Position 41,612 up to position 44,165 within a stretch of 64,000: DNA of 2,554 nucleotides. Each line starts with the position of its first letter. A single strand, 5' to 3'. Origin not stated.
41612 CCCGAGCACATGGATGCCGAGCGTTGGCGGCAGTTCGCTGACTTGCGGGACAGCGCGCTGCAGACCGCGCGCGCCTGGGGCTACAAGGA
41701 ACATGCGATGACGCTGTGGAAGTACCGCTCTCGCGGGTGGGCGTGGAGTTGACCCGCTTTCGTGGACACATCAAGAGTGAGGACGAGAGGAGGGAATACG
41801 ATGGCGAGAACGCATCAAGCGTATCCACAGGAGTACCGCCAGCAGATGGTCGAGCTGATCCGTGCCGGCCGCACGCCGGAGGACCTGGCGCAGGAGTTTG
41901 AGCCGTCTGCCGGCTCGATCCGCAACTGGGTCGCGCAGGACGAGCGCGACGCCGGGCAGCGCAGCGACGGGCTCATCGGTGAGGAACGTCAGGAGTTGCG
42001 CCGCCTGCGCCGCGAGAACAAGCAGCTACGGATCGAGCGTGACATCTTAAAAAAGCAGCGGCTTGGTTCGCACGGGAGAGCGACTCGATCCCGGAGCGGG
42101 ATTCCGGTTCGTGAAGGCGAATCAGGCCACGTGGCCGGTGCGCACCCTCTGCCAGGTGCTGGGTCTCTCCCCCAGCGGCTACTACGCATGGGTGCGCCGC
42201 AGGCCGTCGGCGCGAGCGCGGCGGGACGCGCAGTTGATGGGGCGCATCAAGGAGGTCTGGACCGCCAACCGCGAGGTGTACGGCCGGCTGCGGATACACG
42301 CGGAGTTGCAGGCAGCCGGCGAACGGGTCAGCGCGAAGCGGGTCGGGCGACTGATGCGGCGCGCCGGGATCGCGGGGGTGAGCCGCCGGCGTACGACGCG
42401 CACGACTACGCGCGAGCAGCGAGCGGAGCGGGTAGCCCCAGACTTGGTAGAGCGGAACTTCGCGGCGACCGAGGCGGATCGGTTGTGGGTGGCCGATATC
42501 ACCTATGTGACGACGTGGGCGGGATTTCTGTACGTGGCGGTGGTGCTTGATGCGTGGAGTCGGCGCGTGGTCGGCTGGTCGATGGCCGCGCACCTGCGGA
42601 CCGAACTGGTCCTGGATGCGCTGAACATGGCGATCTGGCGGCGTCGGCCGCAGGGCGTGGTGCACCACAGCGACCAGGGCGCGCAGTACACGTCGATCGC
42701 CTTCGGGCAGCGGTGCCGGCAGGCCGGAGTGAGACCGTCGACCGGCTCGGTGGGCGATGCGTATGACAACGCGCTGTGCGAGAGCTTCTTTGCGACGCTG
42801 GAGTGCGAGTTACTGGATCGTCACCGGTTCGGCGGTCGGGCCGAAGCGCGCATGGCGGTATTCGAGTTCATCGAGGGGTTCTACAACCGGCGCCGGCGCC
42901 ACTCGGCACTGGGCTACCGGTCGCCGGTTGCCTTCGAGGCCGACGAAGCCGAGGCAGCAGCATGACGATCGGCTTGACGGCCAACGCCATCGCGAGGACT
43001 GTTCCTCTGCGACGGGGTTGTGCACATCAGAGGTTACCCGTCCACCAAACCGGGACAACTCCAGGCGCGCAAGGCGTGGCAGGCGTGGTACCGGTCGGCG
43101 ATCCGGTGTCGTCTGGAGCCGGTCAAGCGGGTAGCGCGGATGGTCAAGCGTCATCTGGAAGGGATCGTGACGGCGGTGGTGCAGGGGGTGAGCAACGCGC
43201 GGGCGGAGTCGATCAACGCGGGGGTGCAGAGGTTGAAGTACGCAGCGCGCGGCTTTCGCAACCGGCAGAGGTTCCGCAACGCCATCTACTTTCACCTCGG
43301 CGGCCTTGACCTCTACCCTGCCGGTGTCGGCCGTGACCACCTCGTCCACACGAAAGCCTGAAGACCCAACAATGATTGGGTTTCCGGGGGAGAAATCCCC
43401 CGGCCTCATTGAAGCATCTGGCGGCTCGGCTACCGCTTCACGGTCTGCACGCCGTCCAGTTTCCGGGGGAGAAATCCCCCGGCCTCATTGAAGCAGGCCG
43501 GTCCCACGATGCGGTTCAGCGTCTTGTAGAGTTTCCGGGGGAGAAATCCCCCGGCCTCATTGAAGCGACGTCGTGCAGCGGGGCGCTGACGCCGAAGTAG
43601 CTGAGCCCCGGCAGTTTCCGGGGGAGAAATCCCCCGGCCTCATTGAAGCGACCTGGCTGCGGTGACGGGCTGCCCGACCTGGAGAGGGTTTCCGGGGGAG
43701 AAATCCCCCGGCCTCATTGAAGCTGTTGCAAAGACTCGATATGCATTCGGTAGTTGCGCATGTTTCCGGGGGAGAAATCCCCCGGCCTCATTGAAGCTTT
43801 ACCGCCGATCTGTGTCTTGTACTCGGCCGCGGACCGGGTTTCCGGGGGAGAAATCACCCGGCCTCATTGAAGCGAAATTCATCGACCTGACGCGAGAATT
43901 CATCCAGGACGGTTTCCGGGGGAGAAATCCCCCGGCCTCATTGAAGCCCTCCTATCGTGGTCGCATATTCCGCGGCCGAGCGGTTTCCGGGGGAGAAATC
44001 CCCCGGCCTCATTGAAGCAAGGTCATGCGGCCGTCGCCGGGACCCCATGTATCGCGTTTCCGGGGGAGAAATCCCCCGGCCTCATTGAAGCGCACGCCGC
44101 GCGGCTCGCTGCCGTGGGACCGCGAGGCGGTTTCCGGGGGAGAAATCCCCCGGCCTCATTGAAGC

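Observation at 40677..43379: CRISPR array split inside a spacer by an ISL3 element that is itself disrupted by a nested IS3 element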

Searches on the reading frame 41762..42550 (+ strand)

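Call 6: search_protein_families(library=pfam, proteins=[window:41762-42550:+])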
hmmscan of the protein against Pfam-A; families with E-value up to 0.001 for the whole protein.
window:41762-42550:+ (262 aa): 1 family
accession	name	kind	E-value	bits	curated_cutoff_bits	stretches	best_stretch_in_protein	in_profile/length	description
PF01527.26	HTH_Tnp_1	-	3.7e-07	30.7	24.1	1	18-87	4-75/75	Transposase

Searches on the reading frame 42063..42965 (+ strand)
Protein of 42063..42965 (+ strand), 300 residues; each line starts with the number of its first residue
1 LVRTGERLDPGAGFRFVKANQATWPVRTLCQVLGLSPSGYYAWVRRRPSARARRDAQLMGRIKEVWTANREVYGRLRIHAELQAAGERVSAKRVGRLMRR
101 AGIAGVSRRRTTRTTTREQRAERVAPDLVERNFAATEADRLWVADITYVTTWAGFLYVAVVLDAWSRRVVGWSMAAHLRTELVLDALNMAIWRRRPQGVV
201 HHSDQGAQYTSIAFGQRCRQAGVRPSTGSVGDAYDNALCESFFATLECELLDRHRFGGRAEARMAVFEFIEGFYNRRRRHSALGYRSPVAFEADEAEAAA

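Call 6: search_protein_families(library=pfam, proteins=[window:42063-42965:+])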
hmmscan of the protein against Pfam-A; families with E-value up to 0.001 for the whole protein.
window:42063-42965:+ (300 aa): 4 families
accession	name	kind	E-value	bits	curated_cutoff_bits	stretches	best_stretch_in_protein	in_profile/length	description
PF00665.32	rve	-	2e-24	86.2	32.6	1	136-232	2-101/102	Integrase core domain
PF13276.12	HTH_21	-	1.2e-15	58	28.1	1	54-110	2-59/60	HTH-like domain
PF13683.12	rve_3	-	5.6e-14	52.1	26.5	1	222-288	2-67/67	Integrase core domain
PF13333.12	rve_2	-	2.8e-09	37.4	22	1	240-292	1-52/56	Integrase core domain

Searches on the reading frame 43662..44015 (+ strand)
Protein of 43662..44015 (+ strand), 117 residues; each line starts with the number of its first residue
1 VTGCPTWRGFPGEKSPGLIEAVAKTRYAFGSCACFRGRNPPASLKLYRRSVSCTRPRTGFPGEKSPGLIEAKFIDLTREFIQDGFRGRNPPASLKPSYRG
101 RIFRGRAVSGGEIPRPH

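Call 23: find_encoding_contigs(protein=window:43662-44015:+, flank=6000, max_places=6)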
Protein window:43662-44015:+ (117 aa): no gene with exactly this product is on record in the collection.
